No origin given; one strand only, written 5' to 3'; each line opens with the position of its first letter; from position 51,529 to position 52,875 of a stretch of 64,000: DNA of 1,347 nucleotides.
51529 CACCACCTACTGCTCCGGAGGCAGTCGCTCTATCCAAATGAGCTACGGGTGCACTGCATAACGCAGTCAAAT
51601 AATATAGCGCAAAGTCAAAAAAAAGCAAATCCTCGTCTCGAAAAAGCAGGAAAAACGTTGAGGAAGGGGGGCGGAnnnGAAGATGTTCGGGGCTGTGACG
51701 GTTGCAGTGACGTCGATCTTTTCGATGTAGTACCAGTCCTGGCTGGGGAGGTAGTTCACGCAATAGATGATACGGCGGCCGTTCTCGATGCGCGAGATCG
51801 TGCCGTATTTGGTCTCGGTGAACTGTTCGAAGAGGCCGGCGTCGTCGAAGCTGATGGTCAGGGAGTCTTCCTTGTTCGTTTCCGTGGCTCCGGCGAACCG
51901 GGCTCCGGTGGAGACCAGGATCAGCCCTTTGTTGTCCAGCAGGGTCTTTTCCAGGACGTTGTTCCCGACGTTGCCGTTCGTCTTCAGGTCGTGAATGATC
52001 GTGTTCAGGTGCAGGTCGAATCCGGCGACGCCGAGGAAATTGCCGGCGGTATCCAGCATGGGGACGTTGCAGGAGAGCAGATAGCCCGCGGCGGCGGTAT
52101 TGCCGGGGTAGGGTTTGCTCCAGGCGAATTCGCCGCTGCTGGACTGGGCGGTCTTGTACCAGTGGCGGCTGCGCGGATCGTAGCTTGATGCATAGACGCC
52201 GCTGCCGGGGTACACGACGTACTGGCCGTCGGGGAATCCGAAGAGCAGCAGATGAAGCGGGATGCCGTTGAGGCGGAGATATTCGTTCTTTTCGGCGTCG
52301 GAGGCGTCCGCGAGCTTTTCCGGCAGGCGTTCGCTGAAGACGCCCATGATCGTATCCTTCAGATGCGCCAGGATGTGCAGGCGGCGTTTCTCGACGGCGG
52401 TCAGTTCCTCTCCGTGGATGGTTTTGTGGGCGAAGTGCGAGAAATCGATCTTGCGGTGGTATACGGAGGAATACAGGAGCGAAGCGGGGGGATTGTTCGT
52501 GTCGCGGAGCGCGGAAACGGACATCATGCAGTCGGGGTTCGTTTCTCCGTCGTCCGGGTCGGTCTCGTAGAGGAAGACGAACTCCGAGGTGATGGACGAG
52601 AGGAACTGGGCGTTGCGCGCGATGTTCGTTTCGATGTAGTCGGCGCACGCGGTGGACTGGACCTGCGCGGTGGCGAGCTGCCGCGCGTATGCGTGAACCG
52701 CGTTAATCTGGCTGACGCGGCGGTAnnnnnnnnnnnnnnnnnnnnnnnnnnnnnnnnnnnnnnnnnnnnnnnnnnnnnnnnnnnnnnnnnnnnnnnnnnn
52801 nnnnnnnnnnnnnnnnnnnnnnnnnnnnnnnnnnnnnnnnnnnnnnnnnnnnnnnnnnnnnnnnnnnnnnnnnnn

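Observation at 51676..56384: Translationally coupled receptor kinase / pseudokinase pair, both with Cache-type sensor domains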

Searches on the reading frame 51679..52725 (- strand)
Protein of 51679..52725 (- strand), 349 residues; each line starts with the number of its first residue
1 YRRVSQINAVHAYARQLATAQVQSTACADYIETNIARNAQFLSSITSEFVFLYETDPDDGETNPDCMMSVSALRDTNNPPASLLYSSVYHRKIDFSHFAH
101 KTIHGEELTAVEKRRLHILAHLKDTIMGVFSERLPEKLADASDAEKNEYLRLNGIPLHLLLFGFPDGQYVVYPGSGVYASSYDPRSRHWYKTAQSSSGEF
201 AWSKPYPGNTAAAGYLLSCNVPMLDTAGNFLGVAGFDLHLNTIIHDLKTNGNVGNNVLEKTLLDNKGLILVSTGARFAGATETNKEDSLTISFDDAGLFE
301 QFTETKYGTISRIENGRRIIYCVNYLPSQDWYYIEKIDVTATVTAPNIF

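Call 20: search_solved_structures(query=window:51679-52725:-, max_evalue=1, show_alignments=4)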
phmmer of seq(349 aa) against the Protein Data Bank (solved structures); distinct sequences matched with E-value up to 1: 13.
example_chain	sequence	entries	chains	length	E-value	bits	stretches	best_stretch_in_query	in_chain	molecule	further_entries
5ltx_A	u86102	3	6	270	3.8e-09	39.3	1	162-249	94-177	Chemotaxis protein | Methyl-accepting chemotaxis protein PctA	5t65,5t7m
9koo_A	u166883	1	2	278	4.1e-09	39.2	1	161-249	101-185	Methyl-accepting chemotaxis protein PctA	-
6pxy_A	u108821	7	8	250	3.4e-07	32.9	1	163-294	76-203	Putative methyl-accepting chemotaxis protein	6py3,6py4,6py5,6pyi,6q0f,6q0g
5lt9_A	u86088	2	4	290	3.7e-06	29.5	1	158-248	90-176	Methyl-accepting chemotaxis protein PctB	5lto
6mni_A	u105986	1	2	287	5.9e-06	28.8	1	160-272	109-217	Methyl-accepting chemotaxis protein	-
7k5n_A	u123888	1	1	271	6.1e-05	25.5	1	149-255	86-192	Sensor domain-containing diguanylate cyclase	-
3c8c_A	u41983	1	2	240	6.9e-05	25.3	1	165-242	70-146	Methyl-accepting chemotaxis protein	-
6iov_A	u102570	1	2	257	7.6e-05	25.2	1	165-242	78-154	Methyl-accepting chemotaxis (MCP) signaling domain protein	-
5ave_A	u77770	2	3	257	7.7e-05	25.2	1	165-242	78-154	Methyl-accepting chemotaxis (MCP) signaling domain protein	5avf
5ltv_A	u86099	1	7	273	0.00021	23.7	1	167-251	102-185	Chemotactic transducer PctC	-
8s7c_A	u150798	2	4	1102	0.0036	19.6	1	162-267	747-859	VWFA and cache domain-containing protein 1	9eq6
6iop_A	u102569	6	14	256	0.026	16.9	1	179-244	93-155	Methyl-accepting chemotaxis protein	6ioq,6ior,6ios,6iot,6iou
7w0w_A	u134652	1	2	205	0.051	15.9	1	146-248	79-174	Methyl-accepting chemotaxis protein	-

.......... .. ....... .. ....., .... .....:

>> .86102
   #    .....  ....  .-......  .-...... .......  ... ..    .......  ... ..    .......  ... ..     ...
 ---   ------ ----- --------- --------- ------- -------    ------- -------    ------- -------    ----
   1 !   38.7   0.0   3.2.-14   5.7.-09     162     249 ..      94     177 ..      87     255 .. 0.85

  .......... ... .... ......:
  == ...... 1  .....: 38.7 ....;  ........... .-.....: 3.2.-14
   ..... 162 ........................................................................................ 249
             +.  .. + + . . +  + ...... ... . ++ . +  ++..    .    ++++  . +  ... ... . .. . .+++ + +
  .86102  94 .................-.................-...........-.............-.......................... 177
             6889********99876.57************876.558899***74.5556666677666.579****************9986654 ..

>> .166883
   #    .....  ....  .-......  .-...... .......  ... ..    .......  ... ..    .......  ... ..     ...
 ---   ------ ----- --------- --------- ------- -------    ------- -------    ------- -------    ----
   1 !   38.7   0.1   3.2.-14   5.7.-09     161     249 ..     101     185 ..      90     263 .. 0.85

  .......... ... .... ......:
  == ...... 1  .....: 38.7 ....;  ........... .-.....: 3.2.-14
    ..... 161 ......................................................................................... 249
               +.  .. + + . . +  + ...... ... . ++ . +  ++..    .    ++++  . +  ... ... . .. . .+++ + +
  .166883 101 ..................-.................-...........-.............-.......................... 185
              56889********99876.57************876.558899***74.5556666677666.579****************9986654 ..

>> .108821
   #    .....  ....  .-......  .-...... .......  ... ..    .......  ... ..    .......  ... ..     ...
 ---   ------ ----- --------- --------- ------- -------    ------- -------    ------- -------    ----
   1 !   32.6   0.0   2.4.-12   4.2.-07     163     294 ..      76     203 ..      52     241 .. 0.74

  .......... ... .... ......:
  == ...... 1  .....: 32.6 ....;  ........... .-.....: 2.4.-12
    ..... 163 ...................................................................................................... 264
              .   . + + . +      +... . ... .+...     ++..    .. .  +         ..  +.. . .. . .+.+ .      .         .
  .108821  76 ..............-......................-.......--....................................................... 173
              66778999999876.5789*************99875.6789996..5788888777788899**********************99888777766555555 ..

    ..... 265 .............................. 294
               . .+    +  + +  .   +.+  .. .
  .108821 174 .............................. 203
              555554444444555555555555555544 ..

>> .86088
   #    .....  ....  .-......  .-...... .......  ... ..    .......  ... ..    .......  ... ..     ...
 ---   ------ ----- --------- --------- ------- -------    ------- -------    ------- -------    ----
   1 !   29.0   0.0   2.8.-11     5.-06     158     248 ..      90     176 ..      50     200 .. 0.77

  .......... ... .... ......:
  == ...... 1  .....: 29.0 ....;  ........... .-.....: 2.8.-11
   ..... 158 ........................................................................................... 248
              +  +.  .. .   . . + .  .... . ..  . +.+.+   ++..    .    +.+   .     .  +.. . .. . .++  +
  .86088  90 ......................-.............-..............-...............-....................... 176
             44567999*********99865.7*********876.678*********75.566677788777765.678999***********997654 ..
